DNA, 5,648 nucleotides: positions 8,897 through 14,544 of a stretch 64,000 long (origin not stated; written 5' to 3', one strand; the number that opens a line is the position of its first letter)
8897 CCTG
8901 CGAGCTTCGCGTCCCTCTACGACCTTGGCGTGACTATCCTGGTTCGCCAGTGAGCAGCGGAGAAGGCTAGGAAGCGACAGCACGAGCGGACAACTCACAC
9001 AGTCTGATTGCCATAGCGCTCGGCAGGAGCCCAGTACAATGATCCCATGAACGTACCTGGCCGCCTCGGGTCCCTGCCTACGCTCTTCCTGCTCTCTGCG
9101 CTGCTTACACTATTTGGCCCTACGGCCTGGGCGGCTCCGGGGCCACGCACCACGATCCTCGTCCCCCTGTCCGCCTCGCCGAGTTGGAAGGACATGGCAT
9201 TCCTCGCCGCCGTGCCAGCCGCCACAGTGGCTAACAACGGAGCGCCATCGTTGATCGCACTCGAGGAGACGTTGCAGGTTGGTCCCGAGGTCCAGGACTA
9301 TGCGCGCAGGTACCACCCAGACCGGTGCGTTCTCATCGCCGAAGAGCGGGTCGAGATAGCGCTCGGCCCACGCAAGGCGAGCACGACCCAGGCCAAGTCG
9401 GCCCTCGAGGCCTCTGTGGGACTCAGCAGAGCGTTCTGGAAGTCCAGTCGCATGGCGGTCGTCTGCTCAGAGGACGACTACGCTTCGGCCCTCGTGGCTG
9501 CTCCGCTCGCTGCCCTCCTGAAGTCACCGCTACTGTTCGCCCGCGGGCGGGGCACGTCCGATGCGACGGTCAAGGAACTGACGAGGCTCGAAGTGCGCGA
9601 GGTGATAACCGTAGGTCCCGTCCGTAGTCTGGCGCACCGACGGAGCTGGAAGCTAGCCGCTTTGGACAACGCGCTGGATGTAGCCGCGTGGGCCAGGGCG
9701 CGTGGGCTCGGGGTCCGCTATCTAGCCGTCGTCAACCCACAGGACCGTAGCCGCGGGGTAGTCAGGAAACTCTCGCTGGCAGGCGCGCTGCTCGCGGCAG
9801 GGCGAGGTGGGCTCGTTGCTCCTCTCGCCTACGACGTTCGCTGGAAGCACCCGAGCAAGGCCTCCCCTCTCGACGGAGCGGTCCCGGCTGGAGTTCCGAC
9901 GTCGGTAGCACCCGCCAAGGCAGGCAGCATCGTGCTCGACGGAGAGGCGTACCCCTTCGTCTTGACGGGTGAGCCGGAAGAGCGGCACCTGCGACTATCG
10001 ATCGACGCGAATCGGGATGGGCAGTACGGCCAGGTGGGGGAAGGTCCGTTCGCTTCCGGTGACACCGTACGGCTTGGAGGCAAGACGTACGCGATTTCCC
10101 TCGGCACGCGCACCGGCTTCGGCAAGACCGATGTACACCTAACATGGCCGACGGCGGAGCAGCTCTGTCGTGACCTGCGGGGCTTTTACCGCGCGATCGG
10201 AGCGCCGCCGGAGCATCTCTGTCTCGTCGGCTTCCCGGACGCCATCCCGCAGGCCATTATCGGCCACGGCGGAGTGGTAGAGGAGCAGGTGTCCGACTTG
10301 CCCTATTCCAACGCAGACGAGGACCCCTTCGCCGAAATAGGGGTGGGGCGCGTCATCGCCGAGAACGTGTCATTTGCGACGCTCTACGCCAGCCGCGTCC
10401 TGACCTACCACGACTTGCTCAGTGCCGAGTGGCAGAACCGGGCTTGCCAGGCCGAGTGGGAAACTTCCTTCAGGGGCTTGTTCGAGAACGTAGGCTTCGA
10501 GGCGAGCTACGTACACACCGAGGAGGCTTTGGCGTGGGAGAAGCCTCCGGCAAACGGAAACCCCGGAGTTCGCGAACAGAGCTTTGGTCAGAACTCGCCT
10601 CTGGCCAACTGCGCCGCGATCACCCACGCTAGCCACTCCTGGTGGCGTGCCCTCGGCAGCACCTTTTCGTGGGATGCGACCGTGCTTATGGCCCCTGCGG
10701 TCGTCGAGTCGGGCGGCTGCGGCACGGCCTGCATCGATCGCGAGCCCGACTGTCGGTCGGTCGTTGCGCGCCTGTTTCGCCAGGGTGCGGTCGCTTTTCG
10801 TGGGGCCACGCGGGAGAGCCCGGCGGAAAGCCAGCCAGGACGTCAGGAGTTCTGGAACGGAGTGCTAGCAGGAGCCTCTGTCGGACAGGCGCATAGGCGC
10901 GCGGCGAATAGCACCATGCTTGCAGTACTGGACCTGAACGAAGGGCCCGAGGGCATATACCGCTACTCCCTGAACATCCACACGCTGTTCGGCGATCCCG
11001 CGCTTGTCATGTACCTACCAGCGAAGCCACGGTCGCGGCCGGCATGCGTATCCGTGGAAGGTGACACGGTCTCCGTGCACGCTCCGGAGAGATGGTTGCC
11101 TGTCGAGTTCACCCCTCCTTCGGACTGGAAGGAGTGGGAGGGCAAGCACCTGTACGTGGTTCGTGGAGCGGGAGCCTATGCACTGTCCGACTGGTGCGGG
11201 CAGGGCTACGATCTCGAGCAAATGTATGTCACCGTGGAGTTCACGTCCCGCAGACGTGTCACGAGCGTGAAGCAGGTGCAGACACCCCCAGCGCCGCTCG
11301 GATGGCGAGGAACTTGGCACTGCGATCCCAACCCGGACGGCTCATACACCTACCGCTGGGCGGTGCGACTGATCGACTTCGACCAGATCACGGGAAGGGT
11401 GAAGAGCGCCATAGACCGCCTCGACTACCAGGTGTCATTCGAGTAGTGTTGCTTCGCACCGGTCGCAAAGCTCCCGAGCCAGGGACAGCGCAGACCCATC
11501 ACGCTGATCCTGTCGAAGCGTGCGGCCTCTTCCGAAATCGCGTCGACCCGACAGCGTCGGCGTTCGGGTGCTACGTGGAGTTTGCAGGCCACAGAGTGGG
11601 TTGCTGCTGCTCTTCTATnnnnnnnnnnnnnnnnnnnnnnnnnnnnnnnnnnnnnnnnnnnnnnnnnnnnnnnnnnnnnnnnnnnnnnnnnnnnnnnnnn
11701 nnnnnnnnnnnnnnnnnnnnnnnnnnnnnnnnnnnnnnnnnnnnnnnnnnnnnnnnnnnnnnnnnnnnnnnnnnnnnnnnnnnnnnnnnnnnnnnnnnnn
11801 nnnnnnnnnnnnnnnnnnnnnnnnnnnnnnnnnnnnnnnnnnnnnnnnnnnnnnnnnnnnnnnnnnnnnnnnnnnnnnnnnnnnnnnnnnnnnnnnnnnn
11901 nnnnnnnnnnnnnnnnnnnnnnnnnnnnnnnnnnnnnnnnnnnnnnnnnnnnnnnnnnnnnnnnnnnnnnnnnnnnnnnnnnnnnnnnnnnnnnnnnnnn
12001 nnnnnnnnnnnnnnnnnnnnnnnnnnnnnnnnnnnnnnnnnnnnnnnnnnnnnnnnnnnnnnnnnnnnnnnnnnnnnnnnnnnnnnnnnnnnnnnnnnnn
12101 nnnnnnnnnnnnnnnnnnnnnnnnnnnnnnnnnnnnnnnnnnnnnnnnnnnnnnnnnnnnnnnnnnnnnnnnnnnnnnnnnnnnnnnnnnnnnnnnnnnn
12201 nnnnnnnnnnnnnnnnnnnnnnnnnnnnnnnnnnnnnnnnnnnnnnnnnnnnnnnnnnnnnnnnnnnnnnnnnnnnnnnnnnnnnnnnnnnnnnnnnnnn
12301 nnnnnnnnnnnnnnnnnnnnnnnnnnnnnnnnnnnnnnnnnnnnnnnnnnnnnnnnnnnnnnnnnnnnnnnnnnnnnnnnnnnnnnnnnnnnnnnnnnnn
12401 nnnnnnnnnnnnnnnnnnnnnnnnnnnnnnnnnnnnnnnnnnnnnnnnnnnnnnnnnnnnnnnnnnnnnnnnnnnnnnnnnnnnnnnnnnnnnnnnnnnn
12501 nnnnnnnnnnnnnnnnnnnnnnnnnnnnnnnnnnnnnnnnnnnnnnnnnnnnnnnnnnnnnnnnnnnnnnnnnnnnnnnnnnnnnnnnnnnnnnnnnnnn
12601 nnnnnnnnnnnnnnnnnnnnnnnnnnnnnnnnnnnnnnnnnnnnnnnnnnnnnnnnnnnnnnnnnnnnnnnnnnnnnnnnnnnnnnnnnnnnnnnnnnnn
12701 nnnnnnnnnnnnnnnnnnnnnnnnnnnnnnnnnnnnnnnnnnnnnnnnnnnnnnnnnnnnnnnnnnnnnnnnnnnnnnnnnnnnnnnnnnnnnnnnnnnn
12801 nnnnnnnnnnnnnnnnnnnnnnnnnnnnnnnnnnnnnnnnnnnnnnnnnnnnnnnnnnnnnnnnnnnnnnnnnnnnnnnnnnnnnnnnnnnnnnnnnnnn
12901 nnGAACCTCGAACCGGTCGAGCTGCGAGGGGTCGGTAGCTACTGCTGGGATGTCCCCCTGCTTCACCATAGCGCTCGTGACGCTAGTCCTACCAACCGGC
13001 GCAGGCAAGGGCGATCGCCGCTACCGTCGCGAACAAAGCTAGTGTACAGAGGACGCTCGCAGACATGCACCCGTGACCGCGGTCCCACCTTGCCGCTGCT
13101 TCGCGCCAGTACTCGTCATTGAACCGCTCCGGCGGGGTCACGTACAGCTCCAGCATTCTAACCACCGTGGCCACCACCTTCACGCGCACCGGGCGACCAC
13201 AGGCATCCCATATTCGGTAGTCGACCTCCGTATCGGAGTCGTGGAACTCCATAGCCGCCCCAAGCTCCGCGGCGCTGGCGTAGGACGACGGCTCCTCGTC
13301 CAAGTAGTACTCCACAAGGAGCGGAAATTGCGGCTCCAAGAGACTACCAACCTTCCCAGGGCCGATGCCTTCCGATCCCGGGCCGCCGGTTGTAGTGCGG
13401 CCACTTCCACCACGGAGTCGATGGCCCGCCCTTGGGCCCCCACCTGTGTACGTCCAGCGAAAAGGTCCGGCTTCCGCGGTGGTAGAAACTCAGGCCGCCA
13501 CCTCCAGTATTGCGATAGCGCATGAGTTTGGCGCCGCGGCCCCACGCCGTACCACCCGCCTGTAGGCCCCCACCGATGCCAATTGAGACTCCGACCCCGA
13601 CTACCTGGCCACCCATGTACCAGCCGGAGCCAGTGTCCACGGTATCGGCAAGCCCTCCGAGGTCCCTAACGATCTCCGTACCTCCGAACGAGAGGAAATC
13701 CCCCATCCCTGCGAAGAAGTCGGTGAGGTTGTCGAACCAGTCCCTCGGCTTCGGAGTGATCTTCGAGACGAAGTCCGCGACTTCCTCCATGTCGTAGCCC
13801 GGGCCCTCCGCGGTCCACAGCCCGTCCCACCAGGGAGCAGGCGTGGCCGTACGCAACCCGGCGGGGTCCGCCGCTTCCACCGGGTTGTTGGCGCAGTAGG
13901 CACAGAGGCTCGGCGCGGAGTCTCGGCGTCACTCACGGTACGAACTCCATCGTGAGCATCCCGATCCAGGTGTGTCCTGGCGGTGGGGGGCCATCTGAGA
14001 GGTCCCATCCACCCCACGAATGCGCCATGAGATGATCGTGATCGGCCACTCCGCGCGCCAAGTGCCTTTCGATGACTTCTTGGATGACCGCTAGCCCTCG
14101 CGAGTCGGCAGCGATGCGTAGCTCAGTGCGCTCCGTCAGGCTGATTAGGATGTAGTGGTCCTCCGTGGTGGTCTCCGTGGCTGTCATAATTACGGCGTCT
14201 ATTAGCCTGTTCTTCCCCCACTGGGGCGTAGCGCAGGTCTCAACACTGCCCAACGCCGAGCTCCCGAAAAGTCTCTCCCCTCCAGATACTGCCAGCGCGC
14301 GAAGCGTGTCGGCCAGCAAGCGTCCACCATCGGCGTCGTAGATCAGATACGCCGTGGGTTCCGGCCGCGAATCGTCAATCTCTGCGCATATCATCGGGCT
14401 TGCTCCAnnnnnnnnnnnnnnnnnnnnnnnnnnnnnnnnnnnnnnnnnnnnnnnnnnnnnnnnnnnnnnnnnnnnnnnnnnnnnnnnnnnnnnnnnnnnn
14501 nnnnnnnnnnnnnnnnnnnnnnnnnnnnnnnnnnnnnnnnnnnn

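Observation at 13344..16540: Duplicated toxin A modules: near-identical core, divergent Trp-rich tail and immunity partner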

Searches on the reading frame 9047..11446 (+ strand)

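Call 27: search_protein_families(library=pfam, max_evalue=0.00001, proteins=[window:9047-11446:+])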
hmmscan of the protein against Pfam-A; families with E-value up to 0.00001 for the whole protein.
window:9047-11446:+ (799 aa): 1 family
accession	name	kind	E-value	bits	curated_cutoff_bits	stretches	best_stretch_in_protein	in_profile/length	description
PF01364.23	Peptidase_C25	-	3.3e-13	50.1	23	1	386-654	62-373/374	Peptidase family C25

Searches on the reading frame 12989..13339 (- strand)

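Call 7: search_protein_families(library=pfam, max_evalue=1, proteins=[window:12989-13339:-])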
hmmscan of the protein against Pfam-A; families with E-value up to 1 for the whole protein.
window:12989-13339:- (116 aa): 1 family
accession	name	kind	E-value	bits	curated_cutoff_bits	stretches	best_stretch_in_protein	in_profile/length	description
PF18508.7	zf_C2H2_13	-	0.0037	17.3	26.5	1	36-55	12-31/42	Zinc finger domain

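Call 8: search_protein_families(library=ncbifam, max_evalue=1, proteins=[window:12989-13339:-])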
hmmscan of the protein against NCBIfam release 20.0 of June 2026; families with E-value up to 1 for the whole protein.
window:12989-13339:- (116 aa): 0 families

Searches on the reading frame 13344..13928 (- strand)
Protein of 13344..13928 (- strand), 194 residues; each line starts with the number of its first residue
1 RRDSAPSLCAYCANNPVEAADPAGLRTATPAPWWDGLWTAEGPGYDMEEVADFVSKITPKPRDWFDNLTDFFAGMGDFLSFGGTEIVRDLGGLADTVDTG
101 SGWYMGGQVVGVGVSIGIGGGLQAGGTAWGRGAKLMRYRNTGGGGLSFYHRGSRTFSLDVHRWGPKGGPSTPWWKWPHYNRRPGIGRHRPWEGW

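Call 7: search_protein_families(library=pfam, max_evalue=1, proteins=[window:13344-13928:-])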
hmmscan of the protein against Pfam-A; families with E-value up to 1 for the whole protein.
window:13344-13928:- (194 aa): 0 families

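Call 8: search_protein_families(library=ncbifam, max_evalue=1, proteins=[window:13344-13928:-])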
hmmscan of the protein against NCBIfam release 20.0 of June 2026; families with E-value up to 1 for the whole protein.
window:13344-13928:- (194 aa): 2 families
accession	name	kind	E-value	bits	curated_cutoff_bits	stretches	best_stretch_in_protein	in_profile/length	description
NF038022.1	PorACj_fam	subfamily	0.0057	16.6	28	1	65-77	4-16/32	PorACj family cell wall channel-forming small protein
TIGR03696.1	Rhs_assc_core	domain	0.008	16.7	32.5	1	6-25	57-76/76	RHS repeat-associated core domain-containing protein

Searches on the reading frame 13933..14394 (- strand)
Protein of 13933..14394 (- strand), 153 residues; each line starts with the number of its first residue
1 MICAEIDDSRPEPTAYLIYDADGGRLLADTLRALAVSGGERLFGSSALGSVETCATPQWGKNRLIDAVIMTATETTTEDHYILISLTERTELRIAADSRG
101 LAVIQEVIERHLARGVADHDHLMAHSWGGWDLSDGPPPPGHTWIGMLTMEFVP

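Call 7: search_protein_families(library=pfam, max_evalue=1, proteins=[window:13933-14394:-])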
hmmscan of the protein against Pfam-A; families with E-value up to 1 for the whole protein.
window:13933-14394:- (153 aa): 2 families
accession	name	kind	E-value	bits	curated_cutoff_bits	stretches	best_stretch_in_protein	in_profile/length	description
PF15566.12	Imm32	-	1.1e-05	25.7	27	1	91-136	1-46/54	Immunity protein 32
PF01580.24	FtsK_SpoIIIE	-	0.075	12.9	24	1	66-123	156-213/221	FtsK/SpoIIIE family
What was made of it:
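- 13933..14394 (-): ImmB, 153 aa, acidic. Weak Imm32 hit, E 1.1e-5, 25.7 bits against a cut-off of 27 (call 7).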

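Call 8: search_protein_families(library=ncbifam, max_evalue=1, proteins=[window:13933-14394:-])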
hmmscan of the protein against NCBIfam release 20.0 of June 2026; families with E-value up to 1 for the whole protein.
window:13933-14394:- (153 aa): 0 families
